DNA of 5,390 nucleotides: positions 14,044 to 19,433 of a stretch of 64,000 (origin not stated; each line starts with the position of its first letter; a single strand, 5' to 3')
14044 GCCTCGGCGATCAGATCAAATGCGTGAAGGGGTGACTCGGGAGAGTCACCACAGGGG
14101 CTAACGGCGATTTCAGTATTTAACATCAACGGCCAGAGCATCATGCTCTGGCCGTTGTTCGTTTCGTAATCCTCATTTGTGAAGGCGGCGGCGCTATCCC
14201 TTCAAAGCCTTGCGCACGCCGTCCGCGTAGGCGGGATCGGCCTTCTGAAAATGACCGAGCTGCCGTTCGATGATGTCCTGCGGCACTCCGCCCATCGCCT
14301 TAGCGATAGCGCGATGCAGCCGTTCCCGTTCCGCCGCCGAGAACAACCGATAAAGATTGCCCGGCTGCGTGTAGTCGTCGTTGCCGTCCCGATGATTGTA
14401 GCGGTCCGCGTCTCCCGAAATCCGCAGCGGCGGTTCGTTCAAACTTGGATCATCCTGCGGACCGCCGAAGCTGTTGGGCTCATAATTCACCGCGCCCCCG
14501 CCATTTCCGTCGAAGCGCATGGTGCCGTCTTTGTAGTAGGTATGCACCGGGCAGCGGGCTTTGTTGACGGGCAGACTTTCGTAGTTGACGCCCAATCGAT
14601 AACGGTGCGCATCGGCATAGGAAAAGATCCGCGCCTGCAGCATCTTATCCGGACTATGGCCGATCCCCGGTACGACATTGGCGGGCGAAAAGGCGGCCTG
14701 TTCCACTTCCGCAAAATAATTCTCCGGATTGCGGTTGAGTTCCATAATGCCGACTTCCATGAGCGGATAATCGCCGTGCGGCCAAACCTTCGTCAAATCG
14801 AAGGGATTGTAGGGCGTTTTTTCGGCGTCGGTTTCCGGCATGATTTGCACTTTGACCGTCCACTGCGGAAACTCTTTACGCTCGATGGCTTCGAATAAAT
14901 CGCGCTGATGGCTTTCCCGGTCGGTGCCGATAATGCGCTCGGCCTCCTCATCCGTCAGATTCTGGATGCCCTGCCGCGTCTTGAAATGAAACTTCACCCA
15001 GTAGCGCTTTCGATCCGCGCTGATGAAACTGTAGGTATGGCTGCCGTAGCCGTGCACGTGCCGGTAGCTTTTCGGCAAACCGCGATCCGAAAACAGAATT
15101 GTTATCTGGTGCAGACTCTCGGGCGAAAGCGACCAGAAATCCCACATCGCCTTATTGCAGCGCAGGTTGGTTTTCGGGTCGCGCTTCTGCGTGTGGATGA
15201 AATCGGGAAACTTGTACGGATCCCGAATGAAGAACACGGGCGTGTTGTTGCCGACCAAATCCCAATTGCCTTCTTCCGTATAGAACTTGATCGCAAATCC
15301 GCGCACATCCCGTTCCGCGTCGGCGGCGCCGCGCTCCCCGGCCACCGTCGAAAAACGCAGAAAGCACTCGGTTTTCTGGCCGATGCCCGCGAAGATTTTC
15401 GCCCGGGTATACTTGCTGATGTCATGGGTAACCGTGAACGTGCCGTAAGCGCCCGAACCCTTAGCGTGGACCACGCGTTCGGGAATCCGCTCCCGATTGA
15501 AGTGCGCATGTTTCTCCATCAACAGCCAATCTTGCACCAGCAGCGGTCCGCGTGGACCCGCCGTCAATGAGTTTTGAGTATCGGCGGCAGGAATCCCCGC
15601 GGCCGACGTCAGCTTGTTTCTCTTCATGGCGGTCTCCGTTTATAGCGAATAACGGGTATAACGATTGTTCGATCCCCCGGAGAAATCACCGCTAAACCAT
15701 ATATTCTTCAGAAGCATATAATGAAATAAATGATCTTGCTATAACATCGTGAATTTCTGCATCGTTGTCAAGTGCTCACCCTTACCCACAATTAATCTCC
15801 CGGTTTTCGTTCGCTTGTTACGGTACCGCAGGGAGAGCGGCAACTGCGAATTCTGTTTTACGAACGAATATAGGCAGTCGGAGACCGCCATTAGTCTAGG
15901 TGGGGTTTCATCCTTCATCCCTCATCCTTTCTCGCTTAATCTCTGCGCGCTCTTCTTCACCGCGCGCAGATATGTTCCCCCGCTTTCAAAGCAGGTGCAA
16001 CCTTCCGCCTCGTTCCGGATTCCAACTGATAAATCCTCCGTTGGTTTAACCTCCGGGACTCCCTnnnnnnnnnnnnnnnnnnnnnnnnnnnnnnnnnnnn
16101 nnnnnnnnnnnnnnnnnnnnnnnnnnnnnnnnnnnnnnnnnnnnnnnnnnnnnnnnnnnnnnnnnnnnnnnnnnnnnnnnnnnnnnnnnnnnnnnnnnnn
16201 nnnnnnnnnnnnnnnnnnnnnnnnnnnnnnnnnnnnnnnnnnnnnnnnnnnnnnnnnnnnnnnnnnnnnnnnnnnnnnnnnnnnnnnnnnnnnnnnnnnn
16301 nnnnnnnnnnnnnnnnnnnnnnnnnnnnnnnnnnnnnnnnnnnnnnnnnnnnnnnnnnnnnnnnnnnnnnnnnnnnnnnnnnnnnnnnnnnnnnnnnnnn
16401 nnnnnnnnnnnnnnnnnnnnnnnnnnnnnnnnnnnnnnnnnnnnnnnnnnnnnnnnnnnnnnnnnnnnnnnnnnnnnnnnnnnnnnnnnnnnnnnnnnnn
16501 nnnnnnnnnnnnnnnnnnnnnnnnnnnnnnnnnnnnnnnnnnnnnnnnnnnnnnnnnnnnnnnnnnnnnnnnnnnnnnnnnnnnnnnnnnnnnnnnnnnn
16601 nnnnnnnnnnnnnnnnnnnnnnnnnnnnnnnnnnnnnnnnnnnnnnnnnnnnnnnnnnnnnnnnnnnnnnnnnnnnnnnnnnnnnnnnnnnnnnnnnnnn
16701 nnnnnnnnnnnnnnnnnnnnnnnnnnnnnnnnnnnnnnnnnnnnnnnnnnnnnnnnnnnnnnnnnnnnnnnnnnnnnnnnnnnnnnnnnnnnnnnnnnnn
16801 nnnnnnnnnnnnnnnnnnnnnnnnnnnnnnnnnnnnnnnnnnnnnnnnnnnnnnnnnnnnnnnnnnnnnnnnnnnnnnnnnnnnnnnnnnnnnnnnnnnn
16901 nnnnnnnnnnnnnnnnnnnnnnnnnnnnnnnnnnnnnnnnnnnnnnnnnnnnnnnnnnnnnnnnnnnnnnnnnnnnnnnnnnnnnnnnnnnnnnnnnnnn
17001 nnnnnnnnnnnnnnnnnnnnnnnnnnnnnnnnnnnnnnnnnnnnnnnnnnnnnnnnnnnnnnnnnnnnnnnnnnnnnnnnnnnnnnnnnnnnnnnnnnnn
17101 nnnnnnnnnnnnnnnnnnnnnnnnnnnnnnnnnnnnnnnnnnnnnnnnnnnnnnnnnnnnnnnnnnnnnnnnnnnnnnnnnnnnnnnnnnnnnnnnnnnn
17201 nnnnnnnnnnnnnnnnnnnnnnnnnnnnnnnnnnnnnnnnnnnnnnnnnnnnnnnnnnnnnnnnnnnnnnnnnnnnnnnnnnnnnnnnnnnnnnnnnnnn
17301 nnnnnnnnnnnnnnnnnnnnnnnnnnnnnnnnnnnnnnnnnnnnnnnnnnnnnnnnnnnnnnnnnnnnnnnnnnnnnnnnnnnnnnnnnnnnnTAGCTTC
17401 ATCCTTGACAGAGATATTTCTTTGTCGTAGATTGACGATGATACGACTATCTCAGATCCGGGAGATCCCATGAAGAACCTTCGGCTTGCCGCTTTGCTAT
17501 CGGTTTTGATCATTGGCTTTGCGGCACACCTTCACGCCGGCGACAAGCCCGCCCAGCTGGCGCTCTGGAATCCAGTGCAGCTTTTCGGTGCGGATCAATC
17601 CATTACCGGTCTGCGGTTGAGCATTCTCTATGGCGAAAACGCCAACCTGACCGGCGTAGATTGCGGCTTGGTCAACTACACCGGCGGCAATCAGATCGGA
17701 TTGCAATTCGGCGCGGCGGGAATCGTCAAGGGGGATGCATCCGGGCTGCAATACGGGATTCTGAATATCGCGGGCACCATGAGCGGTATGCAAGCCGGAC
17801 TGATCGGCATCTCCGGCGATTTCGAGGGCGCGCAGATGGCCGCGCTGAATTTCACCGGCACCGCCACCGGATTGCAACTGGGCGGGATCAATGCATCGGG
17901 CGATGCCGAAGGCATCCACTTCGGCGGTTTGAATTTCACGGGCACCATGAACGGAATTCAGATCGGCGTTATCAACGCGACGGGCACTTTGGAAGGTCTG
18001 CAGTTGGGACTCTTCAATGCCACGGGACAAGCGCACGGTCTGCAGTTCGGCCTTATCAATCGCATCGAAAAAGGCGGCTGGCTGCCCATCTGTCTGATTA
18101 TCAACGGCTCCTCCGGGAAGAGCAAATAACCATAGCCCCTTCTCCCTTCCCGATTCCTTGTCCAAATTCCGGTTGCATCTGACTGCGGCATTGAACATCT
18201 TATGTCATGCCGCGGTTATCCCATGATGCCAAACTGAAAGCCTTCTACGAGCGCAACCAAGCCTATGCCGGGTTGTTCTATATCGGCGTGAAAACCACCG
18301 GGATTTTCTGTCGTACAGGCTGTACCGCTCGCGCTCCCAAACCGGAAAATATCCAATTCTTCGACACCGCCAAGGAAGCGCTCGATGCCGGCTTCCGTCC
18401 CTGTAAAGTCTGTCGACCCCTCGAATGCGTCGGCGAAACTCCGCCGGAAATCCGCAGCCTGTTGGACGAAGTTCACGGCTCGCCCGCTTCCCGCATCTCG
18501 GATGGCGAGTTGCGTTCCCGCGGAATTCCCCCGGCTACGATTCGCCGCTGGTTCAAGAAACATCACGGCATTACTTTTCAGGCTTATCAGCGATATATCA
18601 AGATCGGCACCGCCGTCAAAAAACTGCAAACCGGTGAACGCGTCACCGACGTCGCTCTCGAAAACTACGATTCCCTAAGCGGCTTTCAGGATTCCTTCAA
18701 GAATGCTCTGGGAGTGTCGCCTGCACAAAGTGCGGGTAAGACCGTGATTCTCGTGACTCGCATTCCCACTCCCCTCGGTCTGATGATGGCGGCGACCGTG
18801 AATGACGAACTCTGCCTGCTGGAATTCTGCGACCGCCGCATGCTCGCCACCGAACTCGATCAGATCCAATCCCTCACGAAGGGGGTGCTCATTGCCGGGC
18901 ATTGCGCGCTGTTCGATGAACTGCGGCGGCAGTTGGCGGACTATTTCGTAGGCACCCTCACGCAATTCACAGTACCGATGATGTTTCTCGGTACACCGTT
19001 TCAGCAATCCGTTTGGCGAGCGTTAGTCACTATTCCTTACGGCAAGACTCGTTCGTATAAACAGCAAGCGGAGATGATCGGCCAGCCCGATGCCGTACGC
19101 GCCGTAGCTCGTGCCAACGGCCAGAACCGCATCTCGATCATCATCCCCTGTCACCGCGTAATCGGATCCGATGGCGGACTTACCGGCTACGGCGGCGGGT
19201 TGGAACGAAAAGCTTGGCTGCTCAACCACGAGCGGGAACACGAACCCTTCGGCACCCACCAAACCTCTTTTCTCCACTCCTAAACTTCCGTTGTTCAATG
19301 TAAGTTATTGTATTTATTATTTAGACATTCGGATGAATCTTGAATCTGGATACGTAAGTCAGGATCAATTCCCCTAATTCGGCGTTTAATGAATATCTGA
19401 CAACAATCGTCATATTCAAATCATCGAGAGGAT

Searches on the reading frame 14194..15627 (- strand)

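Call 30: search_protein_families(library=pfam, proteins=[window:14194-15627:-], max_evalue=0.0001)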
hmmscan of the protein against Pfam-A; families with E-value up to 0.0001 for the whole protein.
window:14194-15627:- (477 aa): 2 families
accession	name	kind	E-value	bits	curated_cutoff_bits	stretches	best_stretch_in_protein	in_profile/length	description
PF00199.24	Catalase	-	7.9e-196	651.1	25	1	7-388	1-382/383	Catalase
PF06628.17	Catalase-rel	-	1.1e-21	77.1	30.1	1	414-475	3-65/65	Catalase-related immune-responsive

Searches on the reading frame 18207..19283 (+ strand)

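Call 30: search_protein_families(library=pfam, proteins=[window:18207-19283:+], max_evalue=0.0001)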
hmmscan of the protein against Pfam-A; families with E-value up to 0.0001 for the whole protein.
window:18207-19283:+ (358 aa): 3 families
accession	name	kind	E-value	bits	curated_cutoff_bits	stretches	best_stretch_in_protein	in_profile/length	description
PF01035.26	DNA_binding_1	-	5.8e-35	119.4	27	1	264-343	1-80/81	6-O-methylguanine DNA methyltransferase, DNA binding domain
PF02805.21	Ada_Zn_binding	-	3.3e-27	94.7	23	1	9-71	2-64/65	Metal binding domain of Ada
PF12833.13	HTH_18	-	1.2e-11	45.2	33.6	1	106-174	6-76/80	Helix-turn-helix domain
